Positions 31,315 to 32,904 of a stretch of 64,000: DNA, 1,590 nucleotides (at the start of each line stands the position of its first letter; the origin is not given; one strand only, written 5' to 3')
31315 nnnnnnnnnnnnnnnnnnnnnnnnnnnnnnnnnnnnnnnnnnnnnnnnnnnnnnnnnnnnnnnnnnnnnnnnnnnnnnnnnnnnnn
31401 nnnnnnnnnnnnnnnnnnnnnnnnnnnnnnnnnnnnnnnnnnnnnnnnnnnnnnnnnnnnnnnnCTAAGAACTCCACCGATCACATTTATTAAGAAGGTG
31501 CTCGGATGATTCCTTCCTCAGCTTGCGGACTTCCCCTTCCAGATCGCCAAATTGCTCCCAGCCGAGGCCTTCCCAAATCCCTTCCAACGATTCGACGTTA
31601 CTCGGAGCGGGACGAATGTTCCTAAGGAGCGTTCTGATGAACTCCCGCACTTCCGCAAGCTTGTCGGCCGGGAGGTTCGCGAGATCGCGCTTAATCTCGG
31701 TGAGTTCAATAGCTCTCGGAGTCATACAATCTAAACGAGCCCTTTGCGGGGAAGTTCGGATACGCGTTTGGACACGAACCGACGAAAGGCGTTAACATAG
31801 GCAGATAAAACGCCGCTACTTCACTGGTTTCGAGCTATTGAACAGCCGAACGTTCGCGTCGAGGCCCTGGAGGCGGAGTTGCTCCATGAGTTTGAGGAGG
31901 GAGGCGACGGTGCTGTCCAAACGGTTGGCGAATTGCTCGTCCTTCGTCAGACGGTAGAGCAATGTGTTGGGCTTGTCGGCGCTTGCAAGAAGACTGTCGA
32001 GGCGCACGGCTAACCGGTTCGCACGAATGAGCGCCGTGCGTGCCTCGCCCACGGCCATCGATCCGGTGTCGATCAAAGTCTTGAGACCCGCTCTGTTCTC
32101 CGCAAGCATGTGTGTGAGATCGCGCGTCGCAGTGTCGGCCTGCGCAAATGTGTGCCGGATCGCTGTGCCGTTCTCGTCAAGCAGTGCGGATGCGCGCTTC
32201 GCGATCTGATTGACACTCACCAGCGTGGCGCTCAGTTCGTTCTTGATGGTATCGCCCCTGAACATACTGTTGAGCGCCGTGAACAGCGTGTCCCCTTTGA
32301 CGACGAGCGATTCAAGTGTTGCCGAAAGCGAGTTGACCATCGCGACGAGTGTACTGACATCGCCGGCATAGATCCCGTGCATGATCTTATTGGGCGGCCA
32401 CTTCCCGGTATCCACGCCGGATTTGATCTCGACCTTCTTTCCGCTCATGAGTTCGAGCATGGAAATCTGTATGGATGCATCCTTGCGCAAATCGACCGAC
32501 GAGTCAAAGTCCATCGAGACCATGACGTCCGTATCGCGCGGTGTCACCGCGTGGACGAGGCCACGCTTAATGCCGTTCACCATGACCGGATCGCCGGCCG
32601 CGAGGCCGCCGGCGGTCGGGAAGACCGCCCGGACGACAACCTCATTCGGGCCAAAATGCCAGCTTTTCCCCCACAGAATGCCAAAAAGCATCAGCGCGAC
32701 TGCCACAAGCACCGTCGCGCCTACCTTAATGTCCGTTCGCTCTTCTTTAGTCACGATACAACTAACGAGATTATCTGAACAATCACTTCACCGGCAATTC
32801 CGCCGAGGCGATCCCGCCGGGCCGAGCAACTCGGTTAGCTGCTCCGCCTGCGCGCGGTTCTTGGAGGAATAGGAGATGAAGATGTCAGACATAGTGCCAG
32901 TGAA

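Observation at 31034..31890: VapBC-like TA cassette at the 3-prime end of mlaD-like gene with a diverged ~80-bp duplicate of the host gene terminus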

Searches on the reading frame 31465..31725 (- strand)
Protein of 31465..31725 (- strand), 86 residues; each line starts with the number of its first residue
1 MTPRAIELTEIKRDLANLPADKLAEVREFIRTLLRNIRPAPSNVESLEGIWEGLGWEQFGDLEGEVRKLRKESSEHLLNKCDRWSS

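Call 4: search_protein_families(library=pfam, proteins=[window:31465-31725:-], max_evalue=0.01)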
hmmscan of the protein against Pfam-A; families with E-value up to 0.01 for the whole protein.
window:31465-31725:- (86 aa): 0 families

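Call 61: search_protein_families(library=ncbifam, proteins=[window:31465-31725:-], max_evalue=0.01)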
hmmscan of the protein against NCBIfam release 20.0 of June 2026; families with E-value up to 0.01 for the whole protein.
window:31465-31725:- (86 aa): 0 families

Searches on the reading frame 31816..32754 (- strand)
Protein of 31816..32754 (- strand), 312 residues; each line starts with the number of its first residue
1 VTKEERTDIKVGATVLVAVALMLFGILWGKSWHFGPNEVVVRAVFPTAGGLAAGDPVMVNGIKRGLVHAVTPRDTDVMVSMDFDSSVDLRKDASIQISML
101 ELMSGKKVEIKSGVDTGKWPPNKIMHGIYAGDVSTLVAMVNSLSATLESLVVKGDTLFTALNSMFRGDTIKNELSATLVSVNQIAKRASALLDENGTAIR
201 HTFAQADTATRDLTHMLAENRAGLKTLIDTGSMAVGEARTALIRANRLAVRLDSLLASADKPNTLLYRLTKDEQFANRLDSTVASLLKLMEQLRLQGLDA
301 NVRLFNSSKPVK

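Call 4: search_protein_families(library=pfam, proteins=[window:31816-32754:-], max_evalue=0.01)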
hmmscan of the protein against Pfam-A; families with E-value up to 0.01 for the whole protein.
window:31816-32754:- (312 aa): 1 family
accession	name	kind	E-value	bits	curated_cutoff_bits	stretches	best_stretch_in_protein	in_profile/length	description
PF02470.25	MlaD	-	4e-12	46.6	25.1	1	39-113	3-81/81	MlaD protein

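Call 8: find_related_loci(query=window:31816-32754:-, collection=genome_contigs, flank=6000)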
Query window:31816-32754:- (312 aa) in genome_contigs; peptide patterns used: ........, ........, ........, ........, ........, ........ (x = any residue, [..] = any of these).
38 stretches matched a pattern; 1 encode a relative of the query (tblastn E <= 1e-3); 1 distinct loci.
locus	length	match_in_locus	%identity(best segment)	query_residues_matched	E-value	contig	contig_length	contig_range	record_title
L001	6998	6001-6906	23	7-294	2e-10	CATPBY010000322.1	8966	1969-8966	MAG: uncultured Terriglobales bacterium isolate COA_Bin_12_2 genome assembly, contig: co_assembly_000000181029, whole ge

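Call 25: find_homologous_proteins(query=window:31816-32754:-)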
Query window:31816-32754:- (312 aa): 104 proteins with E <= 0.001 among 5470 candidates.
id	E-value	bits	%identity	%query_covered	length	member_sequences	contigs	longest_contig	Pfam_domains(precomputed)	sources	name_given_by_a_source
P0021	5.7e-193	658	99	100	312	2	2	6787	PF02470.26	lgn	-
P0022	3.8e-161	553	85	100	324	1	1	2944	PF02470.26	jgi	jgi:phospholipid/cholesterol/gamma-HCH transport system substrate-binding protein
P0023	8.9e-151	519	79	100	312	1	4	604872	PF02470.26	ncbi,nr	ncbi:MAG: MlaD family protein [Bacteroidota bacterium]|nr:MlaD family protein [Bacteroidota bacteriu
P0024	1.1e-97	345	54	100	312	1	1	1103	PF02470.26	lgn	-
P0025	2.9e-96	340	52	100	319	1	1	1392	PF02470.26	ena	-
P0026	2.3e-95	338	56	99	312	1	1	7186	PF02470.26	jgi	jgi:phospholipid/cholesterol/gamma-HCH transport system substrate-binding protein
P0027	3.2e-95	337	53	100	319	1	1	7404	PF02470.26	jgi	jgi:phospholipid/cholesterol/gamma-HCH transport system substrate-binding protein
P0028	5.3e-95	336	54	99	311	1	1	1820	PF02470.26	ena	-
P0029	3.8e-94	334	53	100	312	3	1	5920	PF02470.26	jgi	jgi:phospholipid/cholesterol/gamma-HCH transport system substrate-binding protein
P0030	4.2e-94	333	53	99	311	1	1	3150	PF02470.26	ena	-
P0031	4.7e-94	333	54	100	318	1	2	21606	PF02470.26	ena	-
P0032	8.1e-94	332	56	99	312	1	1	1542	PF02470.26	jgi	jgi:phospholipid/cholesterol/gamma-HCH transport system substrate-binding protein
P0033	1.3e-93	332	55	99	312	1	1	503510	PF02470.26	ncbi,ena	-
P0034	2.0e-93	331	54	100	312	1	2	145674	PF02470.26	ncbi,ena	-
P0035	4.2e-93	330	55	100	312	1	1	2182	PF02470.26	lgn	-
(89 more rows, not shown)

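Call 27: find_encoding_contigs(protein=P0023, flank=7000, max_places=4)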
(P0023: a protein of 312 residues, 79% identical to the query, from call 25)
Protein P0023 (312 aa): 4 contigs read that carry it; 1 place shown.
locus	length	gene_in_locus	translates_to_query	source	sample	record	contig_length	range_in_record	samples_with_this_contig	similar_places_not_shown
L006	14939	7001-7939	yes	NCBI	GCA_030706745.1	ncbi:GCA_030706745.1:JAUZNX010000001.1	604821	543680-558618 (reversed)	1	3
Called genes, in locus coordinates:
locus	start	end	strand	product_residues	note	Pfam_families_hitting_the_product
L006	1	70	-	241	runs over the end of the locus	PF00117:GATase, PF07722:Peptidase_C26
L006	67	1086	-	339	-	PF02606:LpxK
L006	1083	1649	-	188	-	PF04028:DUF374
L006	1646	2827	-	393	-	PF02684:LpxB, PF13439:Glyco_transf_4 (faint)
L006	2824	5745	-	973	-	PF02463:SMC_N (faint), PF03193:RsgA_GTPase (faint), PF13191:AAA_16 (faint), PF13555:AAA_29 (faint), PF20703:nSTAND1 (faint), PF17760:UvrA_inter, PF17755:UvrA_DNA-bind, PF00005:ABC_tran, +3 more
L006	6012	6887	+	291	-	PF04185:Phosphoesterase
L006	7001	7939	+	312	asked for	PF02470:MlaD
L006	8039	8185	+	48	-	-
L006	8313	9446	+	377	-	PF00145:DNA_methylase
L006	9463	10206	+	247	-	PF09520:HinfI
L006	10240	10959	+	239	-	PF00730:HhH-GPD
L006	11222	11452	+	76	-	-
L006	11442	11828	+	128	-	PF01850:PIN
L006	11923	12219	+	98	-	PF04255:DUF433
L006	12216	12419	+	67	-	PF18480:DUF5615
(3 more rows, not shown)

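Call 28: find_encoding_contigs(protein=P0022, flank=7000, max_places=4)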
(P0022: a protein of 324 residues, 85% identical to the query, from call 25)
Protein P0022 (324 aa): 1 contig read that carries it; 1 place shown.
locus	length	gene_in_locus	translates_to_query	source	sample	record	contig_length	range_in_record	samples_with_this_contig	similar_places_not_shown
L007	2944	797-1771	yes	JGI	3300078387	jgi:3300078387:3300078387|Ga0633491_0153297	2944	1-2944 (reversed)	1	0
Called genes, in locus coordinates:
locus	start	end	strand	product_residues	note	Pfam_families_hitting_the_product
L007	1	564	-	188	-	?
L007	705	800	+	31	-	-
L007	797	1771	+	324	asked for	PF02470:MlaD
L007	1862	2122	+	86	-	-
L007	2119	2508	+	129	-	PF01850:PIN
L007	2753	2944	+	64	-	?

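Call 37: find_related_loci(query=A2, collection=metagenome_contigs, flank=5000)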
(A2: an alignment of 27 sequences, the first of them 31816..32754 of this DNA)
Query A2 (312 aa) in metagenome_contigs; peptide patterns used: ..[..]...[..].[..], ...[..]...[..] (x = any residue, [..] = any of these).
366 stretches matched a pattern; 42 encode a relative of the query (tblastn E <= 1e-3); 42 distinct loci.
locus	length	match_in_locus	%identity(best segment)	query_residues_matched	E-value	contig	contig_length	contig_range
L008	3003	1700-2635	51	1-312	3e-103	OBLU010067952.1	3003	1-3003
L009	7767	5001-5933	53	1-312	1e-95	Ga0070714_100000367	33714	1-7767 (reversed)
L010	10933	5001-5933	53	1-312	1e-95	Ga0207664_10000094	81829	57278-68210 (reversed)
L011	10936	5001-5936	51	1-312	1e-95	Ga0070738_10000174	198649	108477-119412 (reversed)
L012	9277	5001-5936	52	1-312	2e-94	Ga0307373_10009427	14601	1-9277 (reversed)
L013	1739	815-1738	52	1-310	3e-93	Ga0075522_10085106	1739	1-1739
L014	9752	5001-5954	44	1-311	1e-84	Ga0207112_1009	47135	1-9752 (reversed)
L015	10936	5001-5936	49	1-312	3e-92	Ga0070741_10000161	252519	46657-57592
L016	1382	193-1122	43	7-310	6e-84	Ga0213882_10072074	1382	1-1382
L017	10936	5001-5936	51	1-312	6e-93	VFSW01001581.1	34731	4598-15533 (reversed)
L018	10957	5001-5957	41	1-311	7e-73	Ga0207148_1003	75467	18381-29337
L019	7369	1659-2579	43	7-312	2e-71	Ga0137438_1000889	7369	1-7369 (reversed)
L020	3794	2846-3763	42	8-312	3e-69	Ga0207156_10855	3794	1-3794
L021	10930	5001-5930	41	4-312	3e-67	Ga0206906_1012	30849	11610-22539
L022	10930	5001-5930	42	4-312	1e-64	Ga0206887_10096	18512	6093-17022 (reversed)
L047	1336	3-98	100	281-312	7e-14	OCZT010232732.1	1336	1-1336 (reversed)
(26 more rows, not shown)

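Call 61: search_protein_families(library=ncbifam, proteins=[L007:2119-2508:+, L007:1862-2122:+], max_evalue=0.01)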
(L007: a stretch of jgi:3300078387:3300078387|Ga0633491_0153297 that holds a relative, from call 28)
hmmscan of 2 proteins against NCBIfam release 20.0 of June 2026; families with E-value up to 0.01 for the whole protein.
L007:2119-2508:+ (129 aa): 0 families

L007:1862-2122:+ (86 aa): 0 families
